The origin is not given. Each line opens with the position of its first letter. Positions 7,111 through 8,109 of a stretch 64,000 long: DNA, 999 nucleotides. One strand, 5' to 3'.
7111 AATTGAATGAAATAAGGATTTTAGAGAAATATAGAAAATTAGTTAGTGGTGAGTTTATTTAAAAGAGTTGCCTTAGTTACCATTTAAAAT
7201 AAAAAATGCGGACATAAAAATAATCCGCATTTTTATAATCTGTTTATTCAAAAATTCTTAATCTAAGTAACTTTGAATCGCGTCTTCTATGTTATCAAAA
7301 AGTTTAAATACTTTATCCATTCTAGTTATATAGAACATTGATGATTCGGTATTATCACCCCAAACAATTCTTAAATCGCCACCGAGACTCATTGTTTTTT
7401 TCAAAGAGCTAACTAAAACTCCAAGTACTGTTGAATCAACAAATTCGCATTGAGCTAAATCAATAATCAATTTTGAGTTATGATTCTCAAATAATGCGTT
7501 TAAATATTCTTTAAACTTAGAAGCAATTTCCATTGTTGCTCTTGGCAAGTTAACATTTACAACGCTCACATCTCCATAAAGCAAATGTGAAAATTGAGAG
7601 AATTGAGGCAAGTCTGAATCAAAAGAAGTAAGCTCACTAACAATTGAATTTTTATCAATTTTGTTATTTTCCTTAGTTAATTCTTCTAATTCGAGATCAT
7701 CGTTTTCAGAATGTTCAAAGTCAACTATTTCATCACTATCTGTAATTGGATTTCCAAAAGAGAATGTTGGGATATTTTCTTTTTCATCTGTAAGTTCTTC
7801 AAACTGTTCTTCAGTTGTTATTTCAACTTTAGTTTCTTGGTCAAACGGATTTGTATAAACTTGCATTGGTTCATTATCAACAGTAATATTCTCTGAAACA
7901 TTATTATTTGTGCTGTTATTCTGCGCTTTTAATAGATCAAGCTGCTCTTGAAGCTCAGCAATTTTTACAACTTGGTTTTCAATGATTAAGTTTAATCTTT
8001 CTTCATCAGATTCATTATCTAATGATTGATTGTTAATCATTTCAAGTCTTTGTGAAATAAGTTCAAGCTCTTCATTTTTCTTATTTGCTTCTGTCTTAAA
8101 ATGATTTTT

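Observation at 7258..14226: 2322-aa cNMP-binding / ~2000-aa coiled coil / STAS protein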

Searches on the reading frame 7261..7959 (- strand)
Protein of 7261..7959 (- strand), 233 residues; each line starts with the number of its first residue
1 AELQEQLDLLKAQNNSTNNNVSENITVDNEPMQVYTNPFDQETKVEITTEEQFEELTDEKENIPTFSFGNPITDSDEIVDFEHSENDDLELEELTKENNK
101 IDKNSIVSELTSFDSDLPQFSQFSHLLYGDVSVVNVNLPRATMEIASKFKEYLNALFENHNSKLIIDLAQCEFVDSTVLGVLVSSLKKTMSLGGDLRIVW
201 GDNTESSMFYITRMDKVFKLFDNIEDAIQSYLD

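Call 10: find_homologous_proteins(query=window:7261-7959:-, max_evalue=0.001)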
Query window:7261-7959:- (233 aa): 4 proteins with E <= 0.001 among 264 candidates.
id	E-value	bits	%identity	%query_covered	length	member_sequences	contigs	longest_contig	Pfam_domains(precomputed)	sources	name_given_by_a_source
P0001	1.7e-52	196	73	56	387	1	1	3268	PF01740.27,PF13466.13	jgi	-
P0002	3.9e-49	185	70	51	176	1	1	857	PF01740.27,PF13466.13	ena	-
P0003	5.1e-48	181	73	52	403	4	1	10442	PF01740.27,PF03915.19,PF13466.13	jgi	jgi:anti-anti-sigma factor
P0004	2.0e-27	114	52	46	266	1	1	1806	PF01740.27,PF13466.13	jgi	-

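Call 11: find_encoding_contigs(protein=P0003, flank=10000, max_places=4)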
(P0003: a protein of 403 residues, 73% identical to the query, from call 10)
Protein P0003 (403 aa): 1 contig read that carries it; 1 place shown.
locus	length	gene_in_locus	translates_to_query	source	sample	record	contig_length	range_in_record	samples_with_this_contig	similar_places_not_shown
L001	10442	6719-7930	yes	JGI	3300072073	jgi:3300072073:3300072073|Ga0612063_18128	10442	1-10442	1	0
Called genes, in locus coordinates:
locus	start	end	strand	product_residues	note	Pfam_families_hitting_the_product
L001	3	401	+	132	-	?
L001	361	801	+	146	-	-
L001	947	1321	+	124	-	-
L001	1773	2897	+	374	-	PF00027:cNMP_binding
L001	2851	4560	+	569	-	-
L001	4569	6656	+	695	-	-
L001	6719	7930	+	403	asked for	PF03915:AIP3 (weak), PF01740:STAS, PF13466:STAS_2 (weak)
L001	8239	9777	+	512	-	PF00989:PAS (weak), PF08448:PAS_4, PF13426:PAS_9, PF00512:HisKA, PF02518:HATPase_c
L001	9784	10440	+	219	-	?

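Call 16: find_related_loci(query=A1, collection=genome_contigs, flank=10000)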
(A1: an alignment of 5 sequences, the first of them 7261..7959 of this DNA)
Query A1 (233 aa) in genome_contigs; peptide patterns used: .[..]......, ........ (x = any residue, [..] = any of these).
22 stretches matched a pattern; 13 encode a relative of the query (tblastn E <= 1e-3); 13 distinct loci.
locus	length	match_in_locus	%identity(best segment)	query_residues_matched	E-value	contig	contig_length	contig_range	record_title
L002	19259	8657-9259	60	37-233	4e-79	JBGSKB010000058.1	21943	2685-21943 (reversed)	MAG: Melioribacteraceae bacterium isolate JTS-AC170 k141_3774237, whole genome shotgun sequence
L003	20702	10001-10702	54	2-232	4e-71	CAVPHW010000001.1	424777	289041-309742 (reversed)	MAG: uncultured Ignavibacteriales bacterium isolate MFD09964.bin.1.290 genome assembly, contig: contig_10244, whole geno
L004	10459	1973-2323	80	116-232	1e-64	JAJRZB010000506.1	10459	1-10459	MAG: Bacteroidetes bacterium isolate Dive96_bin4.133 k141_4406791, whole genome shotgun sequence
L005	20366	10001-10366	75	111-232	3e-64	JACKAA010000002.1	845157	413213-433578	MAG: Ignavibacteriales bacterium isolate HK-STAS-BACT-78 HK-STAS-BACT-78_2, whole genome shotgun sequence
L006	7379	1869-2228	74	114-233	2e-60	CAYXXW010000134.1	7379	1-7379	MAG TPA_asm: uncultured Melioribacteraceae bacterium isolate SRP155585_co1_19 genome assembly, contig: NODE_6852_length_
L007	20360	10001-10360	73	114-233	9e-60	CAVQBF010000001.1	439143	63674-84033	MAG: uncultured Ignavibacteriales bacterium isolate MFD09964.bin.1.357 genome assembly, contig: contig_14566, whole geno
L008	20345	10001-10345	73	117-231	2e-58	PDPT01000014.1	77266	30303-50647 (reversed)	MAG: Ignavibacteriae bacterium isolate DOLZORAL124_34_18 DolZOral124_scaffold_1190, whole genome shotgun sequence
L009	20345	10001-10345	70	119-233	2e-53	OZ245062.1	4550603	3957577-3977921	MAG: Melioribacteraceae bacterium isolate c54bc8d3-2faf-4eab-afa4-792aa76a6a04 genome assembly, chromosome: 1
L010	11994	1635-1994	54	112-231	2e-41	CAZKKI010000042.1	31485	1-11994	MAG TPA_asm: uncultured Melioribacteraceae bacterium isolate binchicken_co219_313 genome assembly, contig: k141_829019,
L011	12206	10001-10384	51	97-231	1e-40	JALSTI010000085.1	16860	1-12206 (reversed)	MAG: Melioribacteraceae bacterium isolate 356-308_metabat2_scaf2bin.093 356-308_scaffold_2007_c1, whole genome shotgun s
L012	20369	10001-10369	53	109-231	7e-40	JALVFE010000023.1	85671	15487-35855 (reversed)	MAG: Melioribacteraceae bacterium isolate 134-614_metabat2_scaf2bin.157 134-614_scaffold_33_c1, whole genome shotgun seq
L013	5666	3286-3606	51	122-228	2e-35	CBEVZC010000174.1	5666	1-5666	MAG TPA_asm: uncultured bacterium isolate SRR13309658_binner23_Refined_7 genome assembly, contig: ERZ26778863.1007, whol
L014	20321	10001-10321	52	122-228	5e-34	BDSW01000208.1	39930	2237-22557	Bacterium BMS3Abin04 DNA, contig: NODE_3, whole genome shotgun sequence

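Call 21: search_protein_families(library=pfam, proteins=[L002:9814-11019:+, L002:11037-12419:+, L002:12447-13589:+, L011:10741-12099:+, L011:1228-2526:-, L012:10599-11822:+, L003:3525-4400:-, L003:2007-3341:-, L009:13361-14506:+, L005:10620-12158:+], max_evalue=0.001)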
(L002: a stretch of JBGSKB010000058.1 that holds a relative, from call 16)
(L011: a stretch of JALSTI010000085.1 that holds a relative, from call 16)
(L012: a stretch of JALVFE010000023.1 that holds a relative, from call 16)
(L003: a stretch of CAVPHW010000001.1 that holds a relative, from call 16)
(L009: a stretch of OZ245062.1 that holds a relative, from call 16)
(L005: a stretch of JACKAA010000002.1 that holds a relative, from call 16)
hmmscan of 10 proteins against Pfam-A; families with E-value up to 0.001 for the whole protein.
L002:9814-11019:+ (401 aa): 5 families
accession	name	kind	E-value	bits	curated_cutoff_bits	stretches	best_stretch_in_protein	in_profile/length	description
PF02518.31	HATPase_c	-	1e-25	90.8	26.4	1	289-397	2-109/111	Histidine kinase-, DNA gyrase B-, and HSP90-like ATPase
PF00512.31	HisKA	-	3.9e-20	72.1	26.9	1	176-242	2-66/66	His Kinase A (phospho-acceptor) domain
PF08448.16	PAS_4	-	6.2e-11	42.9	23.1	1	28-117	2-90/110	PAS fold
PF13426.13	PAS_9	-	2.9e-10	40.8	27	1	32-127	2-97/103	PAS domain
PF00989.32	PAS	-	1.6e-08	35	22.6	1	26-115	6-96/113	PAS fold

L002:11037-12419:+ (460 aa): 8 families
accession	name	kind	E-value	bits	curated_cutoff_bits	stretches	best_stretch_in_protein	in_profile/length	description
PF00158.32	Sigma54_activat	-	1.2e-71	240.3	20.2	1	143-310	1-168/168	Sigma-54 interaction domain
PF00072.30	Response_reg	-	1.4e-29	102.9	30.2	1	5-114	1-110/111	Response regulator receiver domain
PF25601.1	AAA_lid_14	-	4.4e-27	94.2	27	1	315-394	1-80/87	AAA+ ATPase lid domain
PF14532.12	Sigma54_activ_2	-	8.6e-22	78.3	25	1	147-314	4-138/138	Sigma-54 interaction domain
PF02954.25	HTH_8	-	1.9e-07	31.1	22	1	418-453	7-42/42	Bacterial regulatory protein, Fis family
PF07728.20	AAA_5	-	5.2e-06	27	22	1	167-286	2-124/139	AAA domain (dynein-related subfamily)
PF20720.3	nSTAND3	-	0.00045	20.4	27.2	0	152-204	5-57/155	Novel STAND NTPase 3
PF06745.19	ATPase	-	0.00067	19.5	26.6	0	163-209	18-65/231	KaiC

L002:12447-13589:+ (380 aa): 2 families
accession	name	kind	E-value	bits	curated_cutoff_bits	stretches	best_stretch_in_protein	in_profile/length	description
PF07228.17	SpoIIE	-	9.1e-28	97.9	25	1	188-379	2-191/192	Stage II sporulation protein E (SpoIIE)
PF00072.30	Response_reg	-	4.6e-20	72.3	30.2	1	12-123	1-110/111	Response regulator receiver domain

L011:10741-12099:+ (452 aa): 7 families
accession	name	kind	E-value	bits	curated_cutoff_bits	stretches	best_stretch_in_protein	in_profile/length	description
PF12631.12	MnmE_helical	-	1.4e-56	192.4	40.1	1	129-449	1-211/211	MnmE helical domain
PF10396.14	TrmE_N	-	5e-44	149.7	29.8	1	8-126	1-117/117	GTP-binding protein TrmE N-terminus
PF01926.29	MMR_HSR1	-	1.3e-25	90.1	21.9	1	224-338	1-113/113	50S ribosome-binding GTPase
PF02421.24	FeoB_N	-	4.5e-11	42.9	27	1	224-351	2-127/156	Ferrous iron transport protein B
PF00071.28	Ras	-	0.0001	22.3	21.6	1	225-349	2-124/162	Ras family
PF00350.29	Dynamin_N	-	0.00021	21.8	27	0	225-258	1-34/168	Dynamin family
PF08477.19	Roc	-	0.00094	19.8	27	0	225-340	2-119/119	Ras of Complex, Roc, domain of DAPkinase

L011:1228-2526:- (432 aa): 2 families
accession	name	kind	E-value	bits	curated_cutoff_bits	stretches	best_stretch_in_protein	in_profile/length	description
PF00535.33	Glycos_transf_2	-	4.6e-05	23.8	23.3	0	143-194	77-128/168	Glycosyl transferase family 2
PF13632.12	Glyco_trans_2_3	-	0.00072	19.9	27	0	147-294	1-142/198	Glycosyl transferase family group 2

L012:10599-11822:+ (407 aa): 1 family
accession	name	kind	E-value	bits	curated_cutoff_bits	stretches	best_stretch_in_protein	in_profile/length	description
PF18962.6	Por_Secre_tail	-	5.2e-09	36.7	27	1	316-405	2-75/75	Secretion system C-terminal sorting domain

L003:3525-4400:- (291 aa): 0 families

L003:2007-3341:- (444 aa): 18 families
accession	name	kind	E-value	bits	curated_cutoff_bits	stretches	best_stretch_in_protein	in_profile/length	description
PF13738.12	Pyr_redox_3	-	2.1e-45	155.7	30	1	177-434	1-283/305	Pyridine nucleotide-disulphide oxidoreductase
PF07992.20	Pyr_redox_2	-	1.8e-27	97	26.1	1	174-433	1-252/291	Pyridine nucleotide-disulphide oxidoreductase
PF03486.20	HI0933_like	-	7.4e-12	45.7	50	1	236-299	104-169/244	HI0933-like protein Rossmann domain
PF13237.11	Fer4_10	-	2.8e-11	43.6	25.5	1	55-105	1-53/53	4Fe-4S dicluster domain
PF12797.12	Fer4_2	-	1.6e-10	40.7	24.5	2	55-75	2-22/22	4Fe-4S binding domain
PF00070.33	Pyr_redox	-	5e-09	37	22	1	325-399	1-79/82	Pyridine nucleotide-disulphide oxidoreductase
PF14697.11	Fer4_21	-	2.7e-08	34.3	35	1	57-111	2-59/59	4Fe-4S dicluster domain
PF12838.12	Fer4_7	-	6.9e-08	33.3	27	0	90-108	34-52/52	4Fe-4S dicluster domain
PF00037.32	Fer4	-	1.4e-07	31.5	21.1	0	56-75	1-20/24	4Fe-4S binding domain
PF12837.12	Fer4_6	-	1e-06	28.8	25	1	55-76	1-22/24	4Fe-4S binding domain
PF01946.23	Thi4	-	3e-06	27.1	26.2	1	172-211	16-57/235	Thi4 family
PF13434.12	Lys_Orn_oxgnase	-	4.3e-06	26.5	21.3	1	272-363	130-229/339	L-lysine 6-monooxygenase/L-ornithine 5-monooxygenase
PF12831.13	FAD_oxidored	-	4.8e-06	26.6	27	1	175-210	1-37/416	FAD dependent oxidoreductase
PF01134.28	GIDA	-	5.1e-05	22.9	22.1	0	175-200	1-26/391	Glucose inhibited division protein A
PF13450.12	NAD_binding_8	-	0.00012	22.7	21.9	0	178-218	1-42/68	NAD(P)-binding Rossmann-like domain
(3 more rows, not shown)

L009:13361-14506:+ (381 aa): 2 families
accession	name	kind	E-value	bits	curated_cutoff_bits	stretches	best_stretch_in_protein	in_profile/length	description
PF21016.3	RlmN_N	-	9.2e-20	70.6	24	1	36-95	1-60/60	Ribosomal RNA large subunit methyltransferase N-terminal domain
PF04055.27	Radical_SAM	-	8.1e-16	59.1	29.5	1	140-304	2-162/166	Radical SAM superfamily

L005:10620-12158:+ (512 aa): 5 families
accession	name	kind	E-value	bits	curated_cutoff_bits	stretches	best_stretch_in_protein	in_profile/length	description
PF02518.31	HATPase_c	-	1.6e-23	83.7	26.4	1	400-508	2-109/111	Histidine kinase-, DNA gyrase B-, and HSP90-like ATPase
PF00512.31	HisKA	-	3.5e-20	72.3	26.9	1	287-352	2-65/66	His Kinase A (phospho-acceptor) domain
PF08448.16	PAS_4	-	2.9e-05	24.7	23.1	1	140-228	3-90/110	PAS fold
PF13426.13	PAS_9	-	6.9e-05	23.5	27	1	145-229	4-87/103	PAS domain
PF00989.32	PAS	-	0.00029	21.2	22.6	1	140-186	9-56/113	PAS fold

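Call 24: search_protein_families(library=pfam, proteins=[L005:14731-15600:-, L005:15597-16217:-, L005:16221-16649:-, L005:16738-17235:-, L002:13711-14739:-, L002:14751-16223:-, L009:14568-15104:+, L009:15144-15872:+, L007:14887-15300:+], max_evalue=0.001)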
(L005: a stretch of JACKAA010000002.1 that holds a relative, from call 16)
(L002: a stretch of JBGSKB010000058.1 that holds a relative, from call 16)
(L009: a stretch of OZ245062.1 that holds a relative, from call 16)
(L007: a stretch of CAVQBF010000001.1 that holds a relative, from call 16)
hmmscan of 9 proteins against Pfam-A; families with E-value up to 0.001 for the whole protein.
L005:14731-15600:- (289 aa): 1 family
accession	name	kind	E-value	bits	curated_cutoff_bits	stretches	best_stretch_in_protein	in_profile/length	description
PF19089.6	DUF5777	-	2.1e-50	171.7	23.1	1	37-289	1-247/247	Membrane bound beta barrel domain (DUF5777)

L005:15597-16217:- (206 aa): 1 family
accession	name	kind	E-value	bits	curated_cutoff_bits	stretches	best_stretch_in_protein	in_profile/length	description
PF04264.18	YceI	-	1.3e-17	65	23.7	1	32-197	1-149/150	YceI-like domain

L005:16221-16649:- (142 aa): 1 family
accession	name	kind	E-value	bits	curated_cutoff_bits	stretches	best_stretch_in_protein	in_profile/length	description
PF13442.11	Cytochrome_CBB3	-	3.4e-06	27.7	27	1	51-135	8-68/68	Cytochrome C oxidase, cbb3-type, subunit III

L005:16738-17235:- (165 aa): 1 family
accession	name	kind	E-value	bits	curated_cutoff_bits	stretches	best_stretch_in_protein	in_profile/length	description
PF00355.32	Rieske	-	1.2e-13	51.3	20.3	1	87-152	20-87/88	Rieske [2Fe-2S] domain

L002:13711-14739:- (342 aa): 2 families
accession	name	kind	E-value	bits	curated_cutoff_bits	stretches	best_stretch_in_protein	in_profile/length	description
PF16269.10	DUF4922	-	1.6e-59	200.5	23.6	1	37-182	1-145/146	Domain of unknown function (DUF4922)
PF19327.4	Ap4A_phos_N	-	1.9e-05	24.7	23.1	1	50-180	23-156/177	Ap4A phosphorylase N-terminal domain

L002:14751-16223:- (490 aa): 2 families
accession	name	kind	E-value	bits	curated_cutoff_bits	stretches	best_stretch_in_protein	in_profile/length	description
PF00535.33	Glycos_transf_2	-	5.7e-23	82.1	23.3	1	246-383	1-132/168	Glycosyl transferase family 2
PF10111.15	Glyco_tranf_2_2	-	1.4e-05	25.2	27.3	1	246-340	1-95/276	Glycosyltransferase like family 2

L009:14568-15104:+ (178 aa): 1 family
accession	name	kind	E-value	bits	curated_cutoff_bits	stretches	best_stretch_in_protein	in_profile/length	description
PF00588.24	SpoU_methylase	-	7.1e-33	114.1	29.7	1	27-168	2-141/142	SpoU rRNA Methylase family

L009:15144-15872:+ (242 aa): 1 family
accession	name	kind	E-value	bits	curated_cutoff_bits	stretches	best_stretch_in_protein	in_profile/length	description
PF06736.16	TMEM175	-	7e-11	42.9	25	1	27-112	1-88/88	Endosomal/lysosomal potassium channel TMEM175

L007:14887-15300:+ (137 aa): 0 families

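Call 78: search_protein_families(library=pfam, proteins=[L004:2338-2697:-, L004:2805-4196:+, L004:4353-4919:+, L004:5382-6728:+, L010:2096-2536:+, L010:5560-6420:+, L010:7054-8433:-, L010:8452-11781:-, L012:1611-2942:-, L008:2667-4586:+], max_evalue=0.00001)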
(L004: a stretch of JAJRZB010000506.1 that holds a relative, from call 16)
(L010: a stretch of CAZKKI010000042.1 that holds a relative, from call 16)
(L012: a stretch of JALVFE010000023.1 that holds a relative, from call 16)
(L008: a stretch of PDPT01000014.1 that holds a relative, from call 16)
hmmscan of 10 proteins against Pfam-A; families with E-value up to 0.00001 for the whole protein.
L004:2338-2697:- (119 aa): 1 family
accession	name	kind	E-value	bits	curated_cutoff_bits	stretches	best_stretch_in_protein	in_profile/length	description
PF04237.18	YjbR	-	3.2e-30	105.1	30.1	1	11-101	1-88/88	YjbR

L004:2805-4196:+ (463 aa): 3 families
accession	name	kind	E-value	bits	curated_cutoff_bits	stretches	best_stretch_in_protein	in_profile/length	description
PF17804.6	TSP_NTD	-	4e-63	213.5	26.4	1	66-248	2-187/188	Tail specific protease N-terminal domain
PF03572.23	Peptidase_S41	-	2.8e-16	60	24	1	380-461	1-69/165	Peptidase family S41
PF00595.29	PDZ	-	7.6e-07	29.9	23.2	1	260-337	6-80/81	PDZ domain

L004:4353-4919:+ (188 aa): 1 family
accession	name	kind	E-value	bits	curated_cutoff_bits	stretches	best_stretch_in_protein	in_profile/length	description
PF11818.13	DUF3340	-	3.5e-36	125.1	28.6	1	52-183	2-154/155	C-terminal domain of tail specific protease (DUF3340)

L004:5382-6728:+ (448 aa): 1 family
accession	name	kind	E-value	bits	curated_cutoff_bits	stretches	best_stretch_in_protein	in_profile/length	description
PF04055.27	Radical_SAM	-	5.7e-08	33.5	29.5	1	144-302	5-157/166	Radical SAM superfamily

L010:2096-2536:+ (146 aa): 0 families

L010:5560-6420:+ (286 aa): 0 families

L010:7054-8433:- (459 aa): 3 families
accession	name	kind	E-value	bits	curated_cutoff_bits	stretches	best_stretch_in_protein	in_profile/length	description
PF17767.7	NAPRTase_N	-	7.2e-36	123.7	32.6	1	10-136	1-125/125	Nicotinate phosphoribosyltransferase (NAPRTase) N-terminal domain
PF04095.22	NAPRTase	-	5.9e-11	43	20.8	1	161-335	3-205/239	Nicotinate phosphoribosyltransferase (NAPRTase) family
PF17956.6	NAPRTase_C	-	4.2e-06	27.6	23.3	0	386-442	53-109/111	Nicotinate phosphoribosyltransferase C-terminal domain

L010:8452-11781:- (1109 aa): 7 families
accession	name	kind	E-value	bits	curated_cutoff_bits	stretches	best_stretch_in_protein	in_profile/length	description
PF07494.17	Reg_prop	-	1.9e-56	181.1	20.4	0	468-490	2-24/24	Two component regulator propeller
PF02518.31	HATPase_c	-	4.1e-25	88.8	26.4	1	989-1099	2-110/111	Histidine kinase-, DNA gyrase B-, and HSP90-like ATPase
PF07495.19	Y_Y_Y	-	1.3e-18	67.1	26.6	1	734-797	1-64/65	Y_Y_Y domain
PF23748.1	Beta-prop_LRRK2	-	1.6e-14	54.1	26.9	0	466-509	269-312/359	LRRK2 beta propeller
PF00512.31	HisKA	-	6.1e-12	45.9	26.9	1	876-943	2-66/66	His Kinase A (phospho-acceptor) domain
PF08450.18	SGL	-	4.8e-10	39.9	26.3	0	118-206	18-105/246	SMP-30/Gluconolactonase/LRE-like region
PF23775.1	Beta-prop_RIG_2nd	-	5.8e-07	29.6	80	0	229-281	113-167/278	RIG second beta-propeller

L012:1611-2942:- (443 aa): 0 families

L008:2667-4586:+ (639 aa): 3 families
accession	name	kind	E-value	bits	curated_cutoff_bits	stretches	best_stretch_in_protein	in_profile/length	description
PF02683.22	DsbD_TM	-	3.2e-21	76.1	27.1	1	236-448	2-215/219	Cytochrome C biogenesis protein transmembrane domain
PF13899.12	Thioredoxin_7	-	2e-17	63.5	27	1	531-614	4-82/83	Thioredoxin-like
PF11412.14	DsbD_N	-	2.6e-08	34.4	25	1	55-157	17-111/119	Thiol:disulfide interchange protein DsbD, N-terminal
